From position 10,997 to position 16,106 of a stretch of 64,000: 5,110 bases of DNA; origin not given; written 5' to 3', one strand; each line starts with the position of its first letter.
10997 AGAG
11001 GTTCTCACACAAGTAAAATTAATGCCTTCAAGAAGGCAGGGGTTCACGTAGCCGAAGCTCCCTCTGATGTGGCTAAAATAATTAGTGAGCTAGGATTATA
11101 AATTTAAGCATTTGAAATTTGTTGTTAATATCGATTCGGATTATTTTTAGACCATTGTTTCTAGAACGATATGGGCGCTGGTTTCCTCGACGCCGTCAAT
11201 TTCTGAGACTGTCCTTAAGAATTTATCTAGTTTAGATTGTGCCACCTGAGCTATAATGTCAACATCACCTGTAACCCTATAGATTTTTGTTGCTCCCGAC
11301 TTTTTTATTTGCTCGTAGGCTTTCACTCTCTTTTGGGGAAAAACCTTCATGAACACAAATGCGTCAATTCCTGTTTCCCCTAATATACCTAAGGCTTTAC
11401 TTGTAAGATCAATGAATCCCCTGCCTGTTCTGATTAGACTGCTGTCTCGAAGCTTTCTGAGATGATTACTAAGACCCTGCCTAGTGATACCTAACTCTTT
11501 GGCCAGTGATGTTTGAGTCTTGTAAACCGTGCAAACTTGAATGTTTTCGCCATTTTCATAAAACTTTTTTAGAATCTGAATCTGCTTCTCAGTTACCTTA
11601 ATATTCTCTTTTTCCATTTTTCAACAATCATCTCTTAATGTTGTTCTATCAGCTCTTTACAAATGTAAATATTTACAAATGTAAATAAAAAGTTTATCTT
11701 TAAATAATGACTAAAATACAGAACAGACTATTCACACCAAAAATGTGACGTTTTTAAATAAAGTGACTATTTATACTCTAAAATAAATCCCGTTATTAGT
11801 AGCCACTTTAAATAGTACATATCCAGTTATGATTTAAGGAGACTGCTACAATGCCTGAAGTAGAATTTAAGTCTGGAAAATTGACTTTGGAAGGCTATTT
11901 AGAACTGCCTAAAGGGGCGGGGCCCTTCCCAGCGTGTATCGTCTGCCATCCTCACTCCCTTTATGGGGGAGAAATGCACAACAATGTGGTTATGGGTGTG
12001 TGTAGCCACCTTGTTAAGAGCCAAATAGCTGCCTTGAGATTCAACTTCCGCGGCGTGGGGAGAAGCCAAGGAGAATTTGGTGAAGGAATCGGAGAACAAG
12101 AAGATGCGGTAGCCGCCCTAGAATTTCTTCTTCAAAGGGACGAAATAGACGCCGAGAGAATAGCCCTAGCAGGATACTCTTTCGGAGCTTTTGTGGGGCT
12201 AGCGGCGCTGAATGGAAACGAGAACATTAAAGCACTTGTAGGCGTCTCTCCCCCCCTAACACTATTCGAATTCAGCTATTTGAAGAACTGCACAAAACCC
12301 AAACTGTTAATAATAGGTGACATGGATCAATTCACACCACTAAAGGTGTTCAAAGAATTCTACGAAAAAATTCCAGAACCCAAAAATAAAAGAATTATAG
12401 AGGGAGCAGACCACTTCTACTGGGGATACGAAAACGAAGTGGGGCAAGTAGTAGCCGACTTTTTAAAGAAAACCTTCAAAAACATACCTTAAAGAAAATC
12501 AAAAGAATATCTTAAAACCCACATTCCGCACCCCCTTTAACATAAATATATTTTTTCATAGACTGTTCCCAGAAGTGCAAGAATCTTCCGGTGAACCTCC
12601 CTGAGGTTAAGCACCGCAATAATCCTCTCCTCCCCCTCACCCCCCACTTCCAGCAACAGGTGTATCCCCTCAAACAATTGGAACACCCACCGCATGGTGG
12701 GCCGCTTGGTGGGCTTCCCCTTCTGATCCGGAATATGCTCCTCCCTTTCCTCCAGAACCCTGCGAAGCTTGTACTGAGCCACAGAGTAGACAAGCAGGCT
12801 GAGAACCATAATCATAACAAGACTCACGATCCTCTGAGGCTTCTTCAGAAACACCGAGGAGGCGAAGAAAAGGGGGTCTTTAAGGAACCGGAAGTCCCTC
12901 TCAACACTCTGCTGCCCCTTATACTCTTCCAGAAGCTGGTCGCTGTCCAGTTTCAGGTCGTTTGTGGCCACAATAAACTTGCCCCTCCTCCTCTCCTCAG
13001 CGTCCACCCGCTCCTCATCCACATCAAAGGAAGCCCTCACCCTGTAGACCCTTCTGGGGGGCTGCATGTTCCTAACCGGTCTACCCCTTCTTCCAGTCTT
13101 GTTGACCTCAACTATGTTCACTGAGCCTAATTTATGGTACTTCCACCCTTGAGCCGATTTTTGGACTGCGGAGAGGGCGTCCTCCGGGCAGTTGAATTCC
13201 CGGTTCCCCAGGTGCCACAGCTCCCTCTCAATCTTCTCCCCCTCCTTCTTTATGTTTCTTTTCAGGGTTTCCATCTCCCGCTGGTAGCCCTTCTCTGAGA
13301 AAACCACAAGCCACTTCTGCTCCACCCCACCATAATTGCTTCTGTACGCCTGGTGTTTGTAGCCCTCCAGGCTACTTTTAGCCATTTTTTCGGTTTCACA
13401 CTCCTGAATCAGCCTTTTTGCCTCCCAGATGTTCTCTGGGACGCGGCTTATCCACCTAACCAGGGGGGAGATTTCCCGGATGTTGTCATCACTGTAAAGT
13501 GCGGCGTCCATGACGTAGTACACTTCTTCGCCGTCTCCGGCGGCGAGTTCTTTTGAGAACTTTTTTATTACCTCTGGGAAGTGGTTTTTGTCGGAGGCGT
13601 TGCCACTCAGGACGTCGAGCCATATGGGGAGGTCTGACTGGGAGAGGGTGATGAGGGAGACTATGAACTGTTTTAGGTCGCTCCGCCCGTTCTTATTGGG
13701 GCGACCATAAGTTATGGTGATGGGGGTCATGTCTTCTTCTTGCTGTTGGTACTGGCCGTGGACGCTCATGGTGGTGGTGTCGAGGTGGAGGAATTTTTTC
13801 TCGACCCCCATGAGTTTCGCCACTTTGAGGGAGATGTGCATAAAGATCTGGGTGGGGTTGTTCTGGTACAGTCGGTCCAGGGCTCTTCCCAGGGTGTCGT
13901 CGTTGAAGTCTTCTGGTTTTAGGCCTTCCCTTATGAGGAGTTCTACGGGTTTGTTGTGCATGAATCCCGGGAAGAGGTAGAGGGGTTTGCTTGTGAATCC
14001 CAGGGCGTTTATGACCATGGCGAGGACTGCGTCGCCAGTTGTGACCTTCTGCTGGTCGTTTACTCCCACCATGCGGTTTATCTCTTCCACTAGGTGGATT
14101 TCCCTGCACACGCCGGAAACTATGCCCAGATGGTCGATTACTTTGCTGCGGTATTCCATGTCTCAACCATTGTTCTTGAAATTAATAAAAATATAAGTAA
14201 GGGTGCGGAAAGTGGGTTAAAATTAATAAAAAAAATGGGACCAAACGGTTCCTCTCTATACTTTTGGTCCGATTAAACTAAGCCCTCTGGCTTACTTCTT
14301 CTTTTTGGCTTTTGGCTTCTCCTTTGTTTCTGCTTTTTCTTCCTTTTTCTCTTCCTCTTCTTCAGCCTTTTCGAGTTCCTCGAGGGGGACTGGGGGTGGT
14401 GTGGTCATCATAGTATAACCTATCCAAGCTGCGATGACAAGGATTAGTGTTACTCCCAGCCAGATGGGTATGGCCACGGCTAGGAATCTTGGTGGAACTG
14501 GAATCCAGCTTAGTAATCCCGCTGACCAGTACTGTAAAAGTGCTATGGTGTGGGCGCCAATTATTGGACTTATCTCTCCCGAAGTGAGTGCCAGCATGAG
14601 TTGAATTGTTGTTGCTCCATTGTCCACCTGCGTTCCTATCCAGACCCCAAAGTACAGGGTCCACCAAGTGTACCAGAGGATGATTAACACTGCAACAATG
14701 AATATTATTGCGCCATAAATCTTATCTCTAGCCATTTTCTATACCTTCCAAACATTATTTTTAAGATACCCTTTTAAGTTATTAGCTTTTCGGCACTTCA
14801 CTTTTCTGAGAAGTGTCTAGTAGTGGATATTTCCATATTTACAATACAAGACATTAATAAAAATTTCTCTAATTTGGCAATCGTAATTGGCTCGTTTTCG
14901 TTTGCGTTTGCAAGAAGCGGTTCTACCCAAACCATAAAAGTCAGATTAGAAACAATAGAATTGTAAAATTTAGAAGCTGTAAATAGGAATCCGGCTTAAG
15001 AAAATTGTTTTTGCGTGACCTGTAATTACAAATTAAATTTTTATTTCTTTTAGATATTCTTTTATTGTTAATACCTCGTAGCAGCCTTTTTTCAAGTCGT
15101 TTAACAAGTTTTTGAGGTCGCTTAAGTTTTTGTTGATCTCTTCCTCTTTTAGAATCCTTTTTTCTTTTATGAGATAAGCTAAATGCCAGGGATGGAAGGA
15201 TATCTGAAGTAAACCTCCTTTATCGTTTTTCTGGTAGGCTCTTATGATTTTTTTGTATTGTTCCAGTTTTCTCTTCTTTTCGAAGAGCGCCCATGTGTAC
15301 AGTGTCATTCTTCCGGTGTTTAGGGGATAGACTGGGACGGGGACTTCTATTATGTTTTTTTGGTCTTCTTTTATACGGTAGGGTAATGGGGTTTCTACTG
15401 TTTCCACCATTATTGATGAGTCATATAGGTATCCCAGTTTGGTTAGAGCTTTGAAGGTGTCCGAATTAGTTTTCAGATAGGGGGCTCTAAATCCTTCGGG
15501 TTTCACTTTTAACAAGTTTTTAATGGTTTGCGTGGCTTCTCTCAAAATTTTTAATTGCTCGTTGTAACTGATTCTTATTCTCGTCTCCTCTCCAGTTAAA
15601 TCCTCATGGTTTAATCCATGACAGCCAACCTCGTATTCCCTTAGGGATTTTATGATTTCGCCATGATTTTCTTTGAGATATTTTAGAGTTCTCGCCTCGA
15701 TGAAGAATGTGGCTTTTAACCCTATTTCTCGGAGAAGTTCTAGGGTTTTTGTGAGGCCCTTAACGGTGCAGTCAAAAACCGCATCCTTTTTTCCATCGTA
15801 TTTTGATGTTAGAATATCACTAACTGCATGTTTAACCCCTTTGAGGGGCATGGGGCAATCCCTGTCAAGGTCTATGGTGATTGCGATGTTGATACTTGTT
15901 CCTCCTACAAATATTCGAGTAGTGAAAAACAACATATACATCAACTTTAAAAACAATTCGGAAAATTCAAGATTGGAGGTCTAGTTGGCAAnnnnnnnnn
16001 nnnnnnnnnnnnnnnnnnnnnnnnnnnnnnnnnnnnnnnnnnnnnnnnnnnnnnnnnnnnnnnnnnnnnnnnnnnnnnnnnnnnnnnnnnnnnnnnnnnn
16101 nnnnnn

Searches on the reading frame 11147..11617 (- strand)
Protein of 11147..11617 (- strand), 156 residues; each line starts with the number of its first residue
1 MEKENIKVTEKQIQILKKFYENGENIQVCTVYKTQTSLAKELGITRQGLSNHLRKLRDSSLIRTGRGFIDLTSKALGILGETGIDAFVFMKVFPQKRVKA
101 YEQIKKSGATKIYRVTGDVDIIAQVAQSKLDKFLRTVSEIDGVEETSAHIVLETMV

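Call 89: search_protein_families(library=pfam, proteins=[window:11147-11617:-], max_evalue=0.0001)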
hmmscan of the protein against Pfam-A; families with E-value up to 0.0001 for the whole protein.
window:11147-11617:- (156 aa): 4 families
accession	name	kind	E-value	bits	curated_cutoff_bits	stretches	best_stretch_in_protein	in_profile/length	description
PF01037.27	AsnC_trans_reg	-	6e-07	29.7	25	1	110-154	25-73/73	Lrp/AsnC ligand binding domain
PF13545.12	HTH_Crp_2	-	2e-06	28.1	27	1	28-71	18-61/70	Crp-like helix-turn-helix domain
PF12840.13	HTH_20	-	1e-05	25.9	27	1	37-63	23-49/51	Helix-turn-helix domain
PF04967.18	HTH_10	-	3.7e-05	23.9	23.1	0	36-55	27-46/53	HTH DNA binding domain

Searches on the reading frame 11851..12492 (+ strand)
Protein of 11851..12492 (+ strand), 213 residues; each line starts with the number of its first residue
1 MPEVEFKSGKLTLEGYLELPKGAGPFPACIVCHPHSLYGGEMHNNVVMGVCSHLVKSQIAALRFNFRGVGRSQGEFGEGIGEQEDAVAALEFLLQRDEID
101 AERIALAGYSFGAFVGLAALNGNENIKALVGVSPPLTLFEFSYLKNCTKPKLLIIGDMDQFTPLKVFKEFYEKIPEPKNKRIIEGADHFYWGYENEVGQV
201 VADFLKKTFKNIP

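Call 90: search_protein_families(library=pfam, proteins=[window:11851-12492:+], max_evalue=0.0001)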
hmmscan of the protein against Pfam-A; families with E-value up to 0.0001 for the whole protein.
window:11851-12492:+ (213 aa): 10 families
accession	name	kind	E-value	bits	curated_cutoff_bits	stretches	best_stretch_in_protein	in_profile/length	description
PF12146.15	Hydrolase_4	-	2.2e-11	44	27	1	39-136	12-111/239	Serine aminopeptidase, S33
PF00561.26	Abhydrolase_1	-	5e-10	39.9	25.8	1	49-139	18-107/245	alpha/beta hydrolase fold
PF02129.25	Peptidase_S15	-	2e-08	34.7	23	1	19-140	11-134/262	X-Pro dipeptidyl-peptidase (S15 family)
PF12740.14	PETase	-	2.2e-08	34.3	28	1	96-205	119-229/263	PET hydrolase-like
PF00326.27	Peptidase_S9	-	1.4e-07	31.7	22.6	1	75-134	37-97/213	Prolyl oligopeptidase family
PF20408.4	Abhydrolase_11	-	1.3e-05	25.4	27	1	39-190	12-167/193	Alpha/beta hydrolase domain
PF12697.13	Abhydrolase_6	-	3e-05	25.2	26.3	0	53-134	22-93/217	Alpha/beta hydrolase family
PF01738.24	DLH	-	7e-05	22.9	21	0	84-176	79-171/217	Dienelactone hydrolase family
PF06500.17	FrsA-like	-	7.2e-05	22.2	22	1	4-137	171-301/414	Esterase FrsA-like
PF05448.18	AXE1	-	0.0001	21.7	21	0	85-140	159-214/321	Acetyl xylan esterase (AXE1)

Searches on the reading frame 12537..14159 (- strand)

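Call 90: search_protein_families(library=pfam, proteins=[window:12537-14159:-], max_evalue=0.0001)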
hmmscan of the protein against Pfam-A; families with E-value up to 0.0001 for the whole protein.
window:12537-14159:- (540 aa): 2 families
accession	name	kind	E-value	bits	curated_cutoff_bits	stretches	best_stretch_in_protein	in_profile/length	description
PF14104.11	DUF4277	-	9.9e-39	132.6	25.4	1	5-110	3-108/109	Domain of unknown function (DUF4277)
PF01609.27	DDE_Tnp_1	-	1.4e-11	45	23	1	124-455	7-198/200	Transposase DDE domain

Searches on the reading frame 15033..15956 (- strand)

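Call 90: search_protein_families(library=pfam, proteins=[window:15033-15956:-], max_evalue=0.0001)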
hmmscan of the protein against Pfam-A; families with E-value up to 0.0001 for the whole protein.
window:15033-15956:- (307 aa): 2 families
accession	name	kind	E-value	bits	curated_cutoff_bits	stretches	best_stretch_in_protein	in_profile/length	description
PF01522.26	Polysacc_deac_1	-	1.1e-15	58.2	23.1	1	65-176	18-121/124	Polysaccharide deacetylase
PF10096.14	DUF2334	-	1.2e-05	25.4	26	1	107-287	66-202/203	Uncharacterized protein conserved in bacteria (DUF2334)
